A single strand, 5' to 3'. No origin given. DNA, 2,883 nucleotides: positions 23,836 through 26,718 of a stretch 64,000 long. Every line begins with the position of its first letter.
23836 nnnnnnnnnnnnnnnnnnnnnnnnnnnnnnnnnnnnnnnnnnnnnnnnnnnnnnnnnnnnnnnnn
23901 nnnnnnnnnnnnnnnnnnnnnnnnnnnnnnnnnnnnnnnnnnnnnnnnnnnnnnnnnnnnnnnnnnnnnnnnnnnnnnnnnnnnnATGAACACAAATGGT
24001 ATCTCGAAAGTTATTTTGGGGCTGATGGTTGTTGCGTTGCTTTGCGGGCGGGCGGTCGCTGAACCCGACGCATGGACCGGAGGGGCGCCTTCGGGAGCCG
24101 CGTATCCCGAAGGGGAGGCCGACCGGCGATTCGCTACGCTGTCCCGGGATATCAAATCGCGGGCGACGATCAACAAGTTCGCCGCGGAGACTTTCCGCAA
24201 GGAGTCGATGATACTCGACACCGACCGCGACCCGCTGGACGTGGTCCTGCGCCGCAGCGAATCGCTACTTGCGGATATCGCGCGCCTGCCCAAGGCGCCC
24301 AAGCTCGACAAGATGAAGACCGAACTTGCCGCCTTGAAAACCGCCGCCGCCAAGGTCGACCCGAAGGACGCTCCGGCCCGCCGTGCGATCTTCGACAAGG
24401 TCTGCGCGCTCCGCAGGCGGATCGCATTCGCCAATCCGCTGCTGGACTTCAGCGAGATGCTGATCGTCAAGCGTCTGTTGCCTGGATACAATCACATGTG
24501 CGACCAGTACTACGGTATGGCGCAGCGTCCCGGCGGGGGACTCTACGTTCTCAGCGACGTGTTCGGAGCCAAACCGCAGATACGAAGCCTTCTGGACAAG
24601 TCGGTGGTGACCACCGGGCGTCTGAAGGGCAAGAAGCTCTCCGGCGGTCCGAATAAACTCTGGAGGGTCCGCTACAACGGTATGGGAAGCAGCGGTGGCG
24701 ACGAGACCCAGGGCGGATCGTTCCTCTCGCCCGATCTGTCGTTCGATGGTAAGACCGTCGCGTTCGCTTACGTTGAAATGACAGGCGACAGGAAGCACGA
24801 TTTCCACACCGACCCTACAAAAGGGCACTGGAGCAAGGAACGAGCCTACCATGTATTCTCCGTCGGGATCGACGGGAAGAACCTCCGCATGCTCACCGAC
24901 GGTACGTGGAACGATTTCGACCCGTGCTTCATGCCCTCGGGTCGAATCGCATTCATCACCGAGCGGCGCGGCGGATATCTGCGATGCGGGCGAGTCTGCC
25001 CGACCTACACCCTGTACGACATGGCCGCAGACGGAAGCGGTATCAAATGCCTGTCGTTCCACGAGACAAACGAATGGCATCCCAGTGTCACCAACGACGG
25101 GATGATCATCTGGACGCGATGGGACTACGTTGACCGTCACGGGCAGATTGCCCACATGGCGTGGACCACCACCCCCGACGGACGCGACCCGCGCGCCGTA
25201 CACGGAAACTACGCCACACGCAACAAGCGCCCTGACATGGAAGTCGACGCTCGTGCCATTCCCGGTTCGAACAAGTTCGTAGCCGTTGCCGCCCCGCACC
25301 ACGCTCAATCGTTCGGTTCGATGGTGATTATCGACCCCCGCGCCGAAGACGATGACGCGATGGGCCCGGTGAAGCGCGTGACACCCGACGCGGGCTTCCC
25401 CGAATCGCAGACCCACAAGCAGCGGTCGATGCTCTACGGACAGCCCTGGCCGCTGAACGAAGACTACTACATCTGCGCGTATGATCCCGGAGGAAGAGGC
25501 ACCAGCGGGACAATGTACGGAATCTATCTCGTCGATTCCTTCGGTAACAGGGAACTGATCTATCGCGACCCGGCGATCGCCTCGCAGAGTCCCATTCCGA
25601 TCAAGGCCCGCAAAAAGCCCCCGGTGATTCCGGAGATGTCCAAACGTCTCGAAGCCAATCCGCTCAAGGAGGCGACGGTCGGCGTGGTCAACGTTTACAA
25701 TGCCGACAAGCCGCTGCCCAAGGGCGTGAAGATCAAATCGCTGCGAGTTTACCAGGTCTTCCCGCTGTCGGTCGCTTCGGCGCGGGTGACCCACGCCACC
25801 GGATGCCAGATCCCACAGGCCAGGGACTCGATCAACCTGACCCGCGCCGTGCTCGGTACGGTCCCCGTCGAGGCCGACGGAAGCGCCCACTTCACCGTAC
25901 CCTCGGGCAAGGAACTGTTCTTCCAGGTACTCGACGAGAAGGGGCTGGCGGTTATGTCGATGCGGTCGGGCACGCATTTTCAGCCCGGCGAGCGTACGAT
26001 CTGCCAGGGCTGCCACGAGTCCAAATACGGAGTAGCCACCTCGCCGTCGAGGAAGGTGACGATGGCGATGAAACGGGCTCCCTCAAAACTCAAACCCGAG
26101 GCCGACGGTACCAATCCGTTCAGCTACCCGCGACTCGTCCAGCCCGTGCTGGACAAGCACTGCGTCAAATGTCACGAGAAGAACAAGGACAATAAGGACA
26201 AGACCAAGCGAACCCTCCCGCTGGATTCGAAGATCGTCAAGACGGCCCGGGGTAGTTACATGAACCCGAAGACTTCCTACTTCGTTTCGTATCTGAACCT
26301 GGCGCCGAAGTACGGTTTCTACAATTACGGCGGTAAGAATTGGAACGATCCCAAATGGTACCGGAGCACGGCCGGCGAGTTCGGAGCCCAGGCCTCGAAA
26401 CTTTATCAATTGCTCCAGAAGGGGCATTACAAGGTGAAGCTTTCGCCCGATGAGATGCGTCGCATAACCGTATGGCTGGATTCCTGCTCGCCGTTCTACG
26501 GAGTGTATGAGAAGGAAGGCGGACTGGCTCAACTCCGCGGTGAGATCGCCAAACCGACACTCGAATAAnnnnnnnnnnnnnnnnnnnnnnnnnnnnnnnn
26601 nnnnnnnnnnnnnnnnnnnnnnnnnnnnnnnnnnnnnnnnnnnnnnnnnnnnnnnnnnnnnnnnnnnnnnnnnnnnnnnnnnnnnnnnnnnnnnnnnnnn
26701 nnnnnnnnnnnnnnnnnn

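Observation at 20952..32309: PUL-like sulfated-fucan locus: two sulfatases divergent from a propeller/CXXCH - double GH29 - duplicated PD40 - FGE operon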

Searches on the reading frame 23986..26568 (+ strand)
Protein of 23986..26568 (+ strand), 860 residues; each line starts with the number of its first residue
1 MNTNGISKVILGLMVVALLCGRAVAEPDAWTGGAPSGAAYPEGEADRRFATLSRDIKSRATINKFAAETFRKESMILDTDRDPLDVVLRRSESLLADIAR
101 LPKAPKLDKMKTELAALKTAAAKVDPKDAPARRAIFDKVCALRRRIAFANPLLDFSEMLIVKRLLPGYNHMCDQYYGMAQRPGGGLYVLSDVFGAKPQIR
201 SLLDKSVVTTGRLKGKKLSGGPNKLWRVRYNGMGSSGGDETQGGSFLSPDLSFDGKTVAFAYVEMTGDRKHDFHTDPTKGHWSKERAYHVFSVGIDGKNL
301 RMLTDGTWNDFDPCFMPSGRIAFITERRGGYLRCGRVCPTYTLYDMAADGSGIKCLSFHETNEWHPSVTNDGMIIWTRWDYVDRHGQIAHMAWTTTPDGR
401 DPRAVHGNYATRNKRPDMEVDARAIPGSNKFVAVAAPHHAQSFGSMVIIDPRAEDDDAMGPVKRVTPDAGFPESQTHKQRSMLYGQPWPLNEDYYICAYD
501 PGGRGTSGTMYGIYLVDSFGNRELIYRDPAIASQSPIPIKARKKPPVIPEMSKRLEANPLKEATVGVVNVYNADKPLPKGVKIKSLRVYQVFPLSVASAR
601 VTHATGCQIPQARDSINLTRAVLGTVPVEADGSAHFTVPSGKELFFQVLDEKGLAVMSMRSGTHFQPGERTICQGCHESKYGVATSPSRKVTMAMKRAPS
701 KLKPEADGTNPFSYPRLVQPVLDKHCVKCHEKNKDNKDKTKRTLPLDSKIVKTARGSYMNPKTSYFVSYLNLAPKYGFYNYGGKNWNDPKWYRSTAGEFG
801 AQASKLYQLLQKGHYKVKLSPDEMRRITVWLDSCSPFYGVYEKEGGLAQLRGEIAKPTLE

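Call 5: search_protein_families(library=pfam, proteins=[window:23986-26568:+], max_evalue=0.01)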
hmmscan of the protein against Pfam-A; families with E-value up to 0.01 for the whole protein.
window:23986-26568:+ (860 aa): 2 families
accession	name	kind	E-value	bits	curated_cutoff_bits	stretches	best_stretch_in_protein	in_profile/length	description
PF18582.6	HZS_alpha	-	1.6e-23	83.5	26.6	1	582-678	2-98/98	Hydrazine synthase alpha subunit middle domain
PF14522.11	Cytochrome_C7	-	0.0011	19.2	24.8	1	669-739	12-57/67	Cytochrome c7 and related cytochrome c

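Call 9: search_protein_families(library=ncbifam, proteins=[window:23986-26568:+], max_evalue=0.001)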
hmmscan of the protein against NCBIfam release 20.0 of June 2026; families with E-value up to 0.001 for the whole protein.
window:23986-26568:+ (860 aa): 2 families
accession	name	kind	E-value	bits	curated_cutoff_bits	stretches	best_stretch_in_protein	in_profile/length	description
NF052339.1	hydrazine_alpha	equivalog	1e-15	56.7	800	1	619-682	526-589/804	hydrazine synthase subunit alpha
TIGR02800.1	propeller_TolB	equivalog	8.6e-05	21.6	343.15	1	283-380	254-342/418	Tol-Pal system beta propeller repeat protein TolB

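Call 42: find_homologous_proteins(query=window:23986-26568:+, max_evalue=0.00001)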
Query window:23986-26568:+ (860 aa): 3889 proteins with E <= 0.00001 among 8000 candidates; the best 120 are listed.
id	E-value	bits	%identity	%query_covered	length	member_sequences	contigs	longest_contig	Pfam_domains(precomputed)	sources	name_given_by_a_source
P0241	0.0e+0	1913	94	100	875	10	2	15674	PF18582.7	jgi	-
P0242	0.0e+0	1776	87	100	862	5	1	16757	PF18582.7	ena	-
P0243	0.0e+0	1740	85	100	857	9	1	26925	PF18582.7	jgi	-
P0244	0.0e+0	1672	80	100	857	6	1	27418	PF18582.7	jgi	-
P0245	0.0e+0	1664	80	99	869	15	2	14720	PF18582.7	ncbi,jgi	ncbi:MAG: HzsA-related protein [Planctomycetota bacterium]|jgi:hypothetical protein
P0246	0.0e+0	1631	79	100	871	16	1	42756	PF18582.7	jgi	jgi:hypothetical protein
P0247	0.0e+0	1627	80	99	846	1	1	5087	PF18582.7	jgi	-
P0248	0.0e+0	1582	78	99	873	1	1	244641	PF18582.7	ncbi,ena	-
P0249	0.0e+0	1546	75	99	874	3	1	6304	PF18582.7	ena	-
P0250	0.0e+0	1545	76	98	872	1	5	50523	PF18582.7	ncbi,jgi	-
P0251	0.0e+0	1534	75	97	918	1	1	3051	PF18582.7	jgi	jgi:hypothetical protein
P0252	0.0e+0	1531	75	97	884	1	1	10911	PF18582.7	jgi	-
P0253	0.0e+0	1517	74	97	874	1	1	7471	PF18582.7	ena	-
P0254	0.0e+0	1515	75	98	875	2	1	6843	PF18582.7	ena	-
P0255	0.0e+0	1483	76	96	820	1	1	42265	PF18582.7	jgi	jgi:hypothetical protein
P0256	0.0e+0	1466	72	99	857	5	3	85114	PF18582.7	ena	-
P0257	0.0e+0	1450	71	100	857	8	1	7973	PF18582.7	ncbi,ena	-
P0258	0.0e+0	1447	71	100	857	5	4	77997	PF18582.7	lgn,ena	-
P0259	0.0e+0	1429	70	100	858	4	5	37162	PF18582.7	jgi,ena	-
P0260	0.0e+0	1419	70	100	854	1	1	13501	PF18582.7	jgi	-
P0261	0.0e+0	1418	70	98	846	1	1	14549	PF18582.7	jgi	-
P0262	0.0e+0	1418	69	100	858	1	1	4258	PF18582.7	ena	-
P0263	0.0e+0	1417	69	100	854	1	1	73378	PF18582.7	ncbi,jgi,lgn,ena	-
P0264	0.0e+0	1414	69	100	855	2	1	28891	PF18582.7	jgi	-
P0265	0.0e+0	1410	70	99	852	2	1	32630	PF18582.7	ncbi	-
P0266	0.0e+0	1402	69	100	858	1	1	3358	PF18582.7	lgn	-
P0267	0.0e+0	1396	71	97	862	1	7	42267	PF18582.7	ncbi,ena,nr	ncbi:MAG: hypothetical protein CMJ83_21935 [Planctomycetes bacterium]|nr:hypothetical protein [Planc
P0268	0.0e+0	1394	69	98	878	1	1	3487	PF18582.7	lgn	-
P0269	0.0e+0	1393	68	99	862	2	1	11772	PF18582.7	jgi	-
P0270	0.0e+0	1388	70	97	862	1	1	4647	PF18582.7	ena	-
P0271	0.0e+0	1385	68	99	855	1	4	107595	PF18582.7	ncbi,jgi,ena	-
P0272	0.0e+0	1381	69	99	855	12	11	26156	PF18582.7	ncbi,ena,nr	ncbi:MAG TPA: hypothetical protein QF446_11325 [Planctomycetota bacterium]|nr:hypothetical protein [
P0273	0.0e+0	1378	69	98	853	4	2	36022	PF18582.7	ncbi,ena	-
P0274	0.0e+0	1356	67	99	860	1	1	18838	PF18582.7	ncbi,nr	ncbi:MAG: hypothetical protein GY711_25670 [bacterium]|nr:hypothetical protein [bacterium]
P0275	0.0e+0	1338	66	97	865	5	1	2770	PF18582.7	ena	-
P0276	0.0e+0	1332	66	99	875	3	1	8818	PF18582.7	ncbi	ncbi:MAG: hypothetical protein V3R99_07760 [Thermoguttaceae bacterium]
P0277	0.0e+0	1329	66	99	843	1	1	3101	PF18582.7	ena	-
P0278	0.0e+0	1325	65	99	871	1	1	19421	PF18582.7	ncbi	-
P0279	0.0e+0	1322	66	99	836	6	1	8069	PF18582.7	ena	-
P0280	0.0e+0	1313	65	97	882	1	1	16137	PF18582.7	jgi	-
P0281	0.0e+0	1311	63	100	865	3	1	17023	PF18582.7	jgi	-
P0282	0.0e+0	1307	65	98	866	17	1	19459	PF18582.7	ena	-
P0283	0.0e+0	1305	65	99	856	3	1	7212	PF18582.7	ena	-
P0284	0.0e+0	1299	66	100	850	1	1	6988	PF18582.7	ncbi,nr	ncbi:MAG: hypothetical protein QGH94_03895 [Phycisphaerae bacterium]|nr:hypothetical protein [Phycis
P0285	0.0e+0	1273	63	98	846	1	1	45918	PF18582.7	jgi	jgi:hypothetical protein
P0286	0.0e+0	1251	62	97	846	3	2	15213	PF18582.7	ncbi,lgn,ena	-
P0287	0.0e+0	1241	61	100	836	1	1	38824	PF18582.7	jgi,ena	jgi:hypothetical protein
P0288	0.0e+0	1238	61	99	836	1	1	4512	PF18582.7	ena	-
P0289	0.0e+0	1233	61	99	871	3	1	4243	PF18582.7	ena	-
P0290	0.0e+0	1231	61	99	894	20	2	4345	PF18582.7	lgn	-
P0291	0.0e+0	1230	60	99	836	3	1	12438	PF18582.7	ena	-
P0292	0.0e+0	1229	61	97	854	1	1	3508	PF18582.7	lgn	-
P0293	0.0e+0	1223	60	98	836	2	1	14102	PF18582.7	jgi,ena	jgi:hypothetical protein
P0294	0.0e+0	1223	60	99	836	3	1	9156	PF18582.7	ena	-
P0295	0.0e+0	1221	61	99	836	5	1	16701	PF18582.7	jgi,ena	-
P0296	0.0e+0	1219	62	99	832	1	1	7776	PF18582.7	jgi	jgi:cytochrome c553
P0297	0.0e+0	1215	60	99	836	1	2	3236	PF18582.7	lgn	-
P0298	0.0e+0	1214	63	95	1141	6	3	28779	PF18582.7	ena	-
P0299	0.0e+0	1212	62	99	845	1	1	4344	PF18582.7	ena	-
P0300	0.0e+0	1207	62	95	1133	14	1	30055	PF18582.7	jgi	-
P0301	0.0e+0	1207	59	97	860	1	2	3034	PF18582.7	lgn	-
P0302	0.0e+0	1205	67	87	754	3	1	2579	PF18582.7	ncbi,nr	ncbi:MAG TPA: hypothetical protein VE890_02225, partial [Thermoguttaceae bacterium]|nr:hypothetical 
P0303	0.0e+0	1205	59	99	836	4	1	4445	PF18582.7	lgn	-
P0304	0.0e+0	1202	59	99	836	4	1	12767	PF18582.7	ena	-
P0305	0.0e+0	1201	60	97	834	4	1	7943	PF18582.7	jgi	jgi:hypothetical protein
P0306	0.0e+0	1200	61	57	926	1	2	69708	PF18582.7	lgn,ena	-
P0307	0.0e+0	1200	59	97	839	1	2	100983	PF18582.7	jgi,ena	jgi:hypothetical protein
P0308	0.0e+0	1198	60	97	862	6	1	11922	PF18582.7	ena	-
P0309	0.0e+0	1195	59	99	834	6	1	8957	PF18582.7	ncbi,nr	ncbi:MAG: hypothetical protein KJ072_26780 [Verrucomicrobia bacterium]|nr:hypothetical protein [Verr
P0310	0.0e+0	1195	59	99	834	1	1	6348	PF18582.7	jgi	jgi:hypothetical protein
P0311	0.0e+0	1195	59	99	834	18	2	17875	PF18582.7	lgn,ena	-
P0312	0.0e+0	1195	60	98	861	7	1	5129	PF18582.7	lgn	-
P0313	0.0e+0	1193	57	100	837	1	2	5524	PF18582.7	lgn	-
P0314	0.0e+0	1191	61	96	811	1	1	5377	PF18582.7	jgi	jgi:hypothetical protein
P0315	0.0e+0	1191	61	97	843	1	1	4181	PF18582.7,PF07676.19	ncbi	-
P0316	0.0e+0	1191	59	99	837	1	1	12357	PF18582.7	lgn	-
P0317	0.0e+0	1190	58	98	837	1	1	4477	PF18582.7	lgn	-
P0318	0.0e+0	1189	61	96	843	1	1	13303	PF18582.7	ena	-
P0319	0.0e+0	1186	61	96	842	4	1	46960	PF18582.7,PF07676.19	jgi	jgi:hypothetical protein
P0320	0.0e+0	1183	58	99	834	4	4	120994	PF18582.7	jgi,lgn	-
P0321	0.0e+0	1183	59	99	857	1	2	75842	PF18582.7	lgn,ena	-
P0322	0.0e+0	1182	60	96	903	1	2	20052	PF18582.7,PF07676.19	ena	-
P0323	0.0e+0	1179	61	95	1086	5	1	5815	PF18582.7,PF07676.19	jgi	jgi:hypothetical protein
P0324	0.0e+0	1178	59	100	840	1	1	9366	PF18582.7,PF07676.19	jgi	jgi:hypothetical protein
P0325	0.0e+0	1176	59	97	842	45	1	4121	PF18582.7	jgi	jgi:hypothetical protein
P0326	0.0e+0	1175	58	99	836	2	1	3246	PF18582.7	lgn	-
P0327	0.0e+0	1175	57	99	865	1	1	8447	PF18582.7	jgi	jgi:hypothetical protein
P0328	0.0e+0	1173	61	95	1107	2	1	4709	PF18582.7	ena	-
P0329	0.0e+0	1172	59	99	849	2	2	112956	PF18582.7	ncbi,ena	-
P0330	0.0e+0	1172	60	95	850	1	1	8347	PF18582.7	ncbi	-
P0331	0.0e+0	1172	58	99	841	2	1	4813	PF18582.7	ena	-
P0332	0.0e+0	1171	61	94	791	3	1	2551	PF18582.7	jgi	jgi:hypothetical protein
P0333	0.0e+0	1165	60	95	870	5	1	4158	PF26549.1,PF18582.7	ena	-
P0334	0.0e+0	1162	62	95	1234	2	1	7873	PF18582.7,PF08305.18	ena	-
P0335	0.0e+0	1162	60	96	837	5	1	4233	PF18582.7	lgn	-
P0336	0.0e+0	1162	62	95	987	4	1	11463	PF18582.7,PF08305.18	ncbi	-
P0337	0.0e+0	1161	58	99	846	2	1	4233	PF26549.1,PF18582.7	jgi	jgi:Hydrazine synthase alpha subunit middle domain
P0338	0.0e+0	1160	61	95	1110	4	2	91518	PF18582.7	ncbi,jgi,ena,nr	ncbi:MAG TPA: hypothetical protein PLU30_11785 [Verrucomicrobiae bacterium]|nr:hypothetical protein 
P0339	0.0e+0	1159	60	97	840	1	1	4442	PF26549.1,PF18582.7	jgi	-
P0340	0.0e+0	1159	60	99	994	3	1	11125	PF00754.32,PF18582.7,PF22633.4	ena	-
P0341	0.0e+0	1158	58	97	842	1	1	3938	PF18582.7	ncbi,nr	ncbi:MAG: hypothetical protein NT154_08680 [Verrucomicrobia bacterium]|nr:hypothetical protein [Verr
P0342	0.0e+0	1155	60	95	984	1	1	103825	PF00754.32,PF18582.7,PF22633.4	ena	-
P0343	0.0e+0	1154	58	100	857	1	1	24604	PF18582.7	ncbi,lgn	-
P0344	0.0e+0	1153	58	99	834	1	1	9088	PF18582.7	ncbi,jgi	jgi:hypothetical protein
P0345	0.0e+0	1152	60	96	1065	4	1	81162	PF18582.7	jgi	jgi:hypothetical protein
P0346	0.0e+0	1152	61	95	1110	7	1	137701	PF18582.7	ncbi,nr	ncbi:MAG: hypothetical protein HZC54_24105 [Verrucomicrobia bacterium]|nr:hypothetical protein [Verr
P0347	0.0e+0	1151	61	94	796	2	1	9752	PF18582.7,PF07676.19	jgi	-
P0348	0.0e+0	1151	61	95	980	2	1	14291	PF18582.7,PF08305.18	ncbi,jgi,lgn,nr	ncbi:MAG: NPCBM/NEW2 domain-containing protein [Thermoguttaceae bacterium]|jgi:hypothetical protein|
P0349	0.0e+0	1149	59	95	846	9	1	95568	PF26549.1,PF18582.7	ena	-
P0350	0.0e+0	1148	60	95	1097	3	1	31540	PF18582.7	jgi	jgi:hypothetical protein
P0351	0.0e+0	1148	59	94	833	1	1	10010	PF26549.1,PF18582.7,PF07676.19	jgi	-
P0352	0.0e+0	1148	61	95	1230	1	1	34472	PF18582.7,PF08305.18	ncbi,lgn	-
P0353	0.0e+0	1147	61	91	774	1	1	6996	PF18582.7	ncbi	ncbi:MAG: HzsA-related protein, partial [Planctomycetota bacterium]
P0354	0.0e+0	1147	61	95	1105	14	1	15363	PF26549.1,PF18582.7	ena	-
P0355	0.0e+0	1146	59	96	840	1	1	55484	PF18582.7,PF07676.19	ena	-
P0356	0.0e+0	1145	59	96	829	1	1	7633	PF18582.7,PF07676.19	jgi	jgi:hypothetical protein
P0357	0.0e+0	1144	60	96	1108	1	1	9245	PF18582.7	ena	-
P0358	0.0e+0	1143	58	99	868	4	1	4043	PF18582.7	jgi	jgi:hypothetical protein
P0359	0.0e+0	1143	60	96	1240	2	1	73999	PF18582.7,PF08305.18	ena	-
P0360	0.0e+0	1142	60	95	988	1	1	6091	PF00754.32,PF18582.7,PF22633.4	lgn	-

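Call 43: find_encoding_contigs(protein=P0248, flank=9000, max_places=2)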
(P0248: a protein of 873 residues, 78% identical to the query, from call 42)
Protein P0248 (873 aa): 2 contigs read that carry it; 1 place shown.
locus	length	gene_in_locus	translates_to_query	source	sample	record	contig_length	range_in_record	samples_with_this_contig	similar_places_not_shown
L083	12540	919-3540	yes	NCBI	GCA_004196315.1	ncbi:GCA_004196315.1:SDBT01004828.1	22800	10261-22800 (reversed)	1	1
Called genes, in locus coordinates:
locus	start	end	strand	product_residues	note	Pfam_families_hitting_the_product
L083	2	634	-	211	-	?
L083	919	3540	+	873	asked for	PF18582:HZS_alpha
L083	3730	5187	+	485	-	PF00884:Sulfatase, PF01663:Phosphodiest, PF16347:SGSH_C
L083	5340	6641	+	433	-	PF01011:PQQ (faint), PF13360:PQQ_2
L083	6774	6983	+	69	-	PF15562:Imm17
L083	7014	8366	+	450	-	-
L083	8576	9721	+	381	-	-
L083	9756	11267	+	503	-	PF00005:ABC_tran, PF13304:AAA_21 (faint), PF00005:ABC_tran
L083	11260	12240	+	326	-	PF02653:BPD_transp_2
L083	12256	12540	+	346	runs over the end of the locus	PF02653:BPD_transp_2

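Call 44: find_encoding_contigs(protein=P0256, flank=9000, max_places=2)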
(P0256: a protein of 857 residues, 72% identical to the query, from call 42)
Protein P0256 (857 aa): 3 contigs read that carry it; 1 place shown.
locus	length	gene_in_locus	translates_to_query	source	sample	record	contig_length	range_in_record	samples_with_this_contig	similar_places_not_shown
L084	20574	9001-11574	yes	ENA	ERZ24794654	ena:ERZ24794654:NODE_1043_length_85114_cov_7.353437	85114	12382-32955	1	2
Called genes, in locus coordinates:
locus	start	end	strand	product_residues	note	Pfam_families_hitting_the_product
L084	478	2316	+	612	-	PF13098:Thioredoxin_2 (faint), PF00578:AhpC-TSA, PF08534:Redoxin, PF00085:Thioredoxin, PF13905:Thioredoxin_8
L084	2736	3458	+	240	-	-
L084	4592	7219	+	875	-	PF04616:Glyco_hydro_43, PF16173:DUF4874, PF16116:DUF4832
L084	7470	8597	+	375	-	PF08534:Redoxin, PF00578:AhpC-TSA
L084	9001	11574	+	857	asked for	PF18582:HZS_alpha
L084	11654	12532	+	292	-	PF03009:GDPD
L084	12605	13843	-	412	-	PF13570:Beta-prop_ACSF4 (faint), PF01011:PQQ (faint), PF13360:PQQ_2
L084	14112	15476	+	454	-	PF01011:PQQ (faint), PF13360:PQQ_2, PF13570:Beta-prop_ACSF4, PF13360:PQQ_2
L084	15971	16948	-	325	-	PF00795:CN_hydrolase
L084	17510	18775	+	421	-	PF01235:Na_Ala_symp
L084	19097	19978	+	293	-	PF00701:DHDPS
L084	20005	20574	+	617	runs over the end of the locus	PF02730:AFOR_N, PF01314:AFOR_C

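Call 45: find_encoding_contigs(protein=P0271, flank=9000, max_places=2)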
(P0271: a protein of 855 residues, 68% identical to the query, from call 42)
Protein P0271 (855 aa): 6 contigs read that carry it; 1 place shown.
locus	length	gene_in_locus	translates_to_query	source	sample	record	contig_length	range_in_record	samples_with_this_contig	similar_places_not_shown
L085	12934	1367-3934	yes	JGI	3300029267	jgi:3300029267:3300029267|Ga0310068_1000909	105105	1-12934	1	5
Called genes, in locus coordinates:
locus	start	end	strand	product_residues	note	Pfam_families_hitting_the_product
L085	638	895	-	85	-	PF03144:GTP_EFTU_D2 (weak)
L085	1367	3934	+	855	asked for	PF18582:HZS_alpha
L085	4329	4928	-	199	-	-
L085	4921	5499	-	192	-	-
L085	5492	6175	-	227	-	-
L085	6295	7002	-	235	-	PF00149:Metallophos (weak), PF12850:Metallophos_2 (faint)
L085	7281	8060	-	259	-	PF00515:TPR_1 (weak), PF07719:TPR_2 (weak)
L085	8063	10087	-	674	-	PF13584:BatD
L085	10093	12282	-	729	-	-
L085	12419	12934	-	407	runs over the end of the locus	PF00092:VWA, PF13519:VWA_2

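Call 46: find_encoding_contigs(protein=P0246, flank=10000, max_places=2)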
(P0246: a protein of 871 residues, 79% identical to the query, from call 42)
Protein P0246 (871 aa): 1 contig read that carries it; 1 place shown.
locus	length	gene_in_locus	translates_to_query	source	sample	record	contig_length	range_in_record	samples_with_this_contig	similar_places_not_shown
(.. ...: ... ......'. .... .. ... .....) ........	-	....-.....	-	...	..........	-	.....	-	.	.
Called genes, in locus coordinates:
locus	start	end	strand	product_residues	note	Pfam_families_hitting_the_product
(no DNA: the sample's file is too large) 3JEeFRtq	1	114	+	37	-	?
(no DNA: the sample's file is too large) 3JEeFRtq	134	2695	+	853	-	-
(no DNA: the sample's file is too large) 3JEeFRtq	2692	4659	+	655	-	PF02838:Glyco_hydro_20b, PF00728:Glyco_hydro_20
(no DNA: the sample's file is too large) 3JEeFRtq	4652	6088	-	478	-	PF00884:Sulfatase, PF01663:Phosphodiest, PF16347:SGSH_C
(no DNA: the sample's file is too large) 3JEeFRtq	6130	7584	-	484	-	PF00884:Sulfatase, PF01663:Phosphodiest, PF16347:SGSH_C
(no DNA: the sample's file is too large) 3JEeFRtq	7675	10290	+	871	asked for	PF18582:HZS_alpha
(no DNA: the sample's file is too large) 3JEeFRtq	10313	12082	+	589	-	PF01120:Alpha_L_fucos, PF00754:F5_F8_type_C, PF22633:F5_F8_type_C_2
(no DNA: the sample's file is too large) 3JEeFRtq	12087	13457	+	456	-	PF00884:Sulfatase, PF01663:Phosphodiest (faint), PF16347:SGSH_C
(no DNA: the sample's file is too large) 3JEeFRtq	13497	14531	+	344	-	PF26549:Tricorn_N, PF00930:DPPIV_N (faint), PF07676:PD40 (faint), PF25174:Beta-prop_THOC3 (faint), PF26550:Tricorn_2nd (weak)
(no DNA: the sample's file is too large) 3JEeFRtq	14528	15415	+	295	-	PF03781:FGE-sulfatase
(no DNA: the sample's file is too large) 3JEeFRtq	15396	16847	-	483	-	PF03062:MBOAT, PF13813:MBOAT_2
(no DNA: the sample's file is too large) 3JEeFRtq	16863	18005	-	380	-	-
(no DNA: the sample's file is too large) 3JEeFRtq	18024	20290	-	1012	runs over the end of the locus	PF13646:HEAT_2, PF06439:3keto-disac_hyd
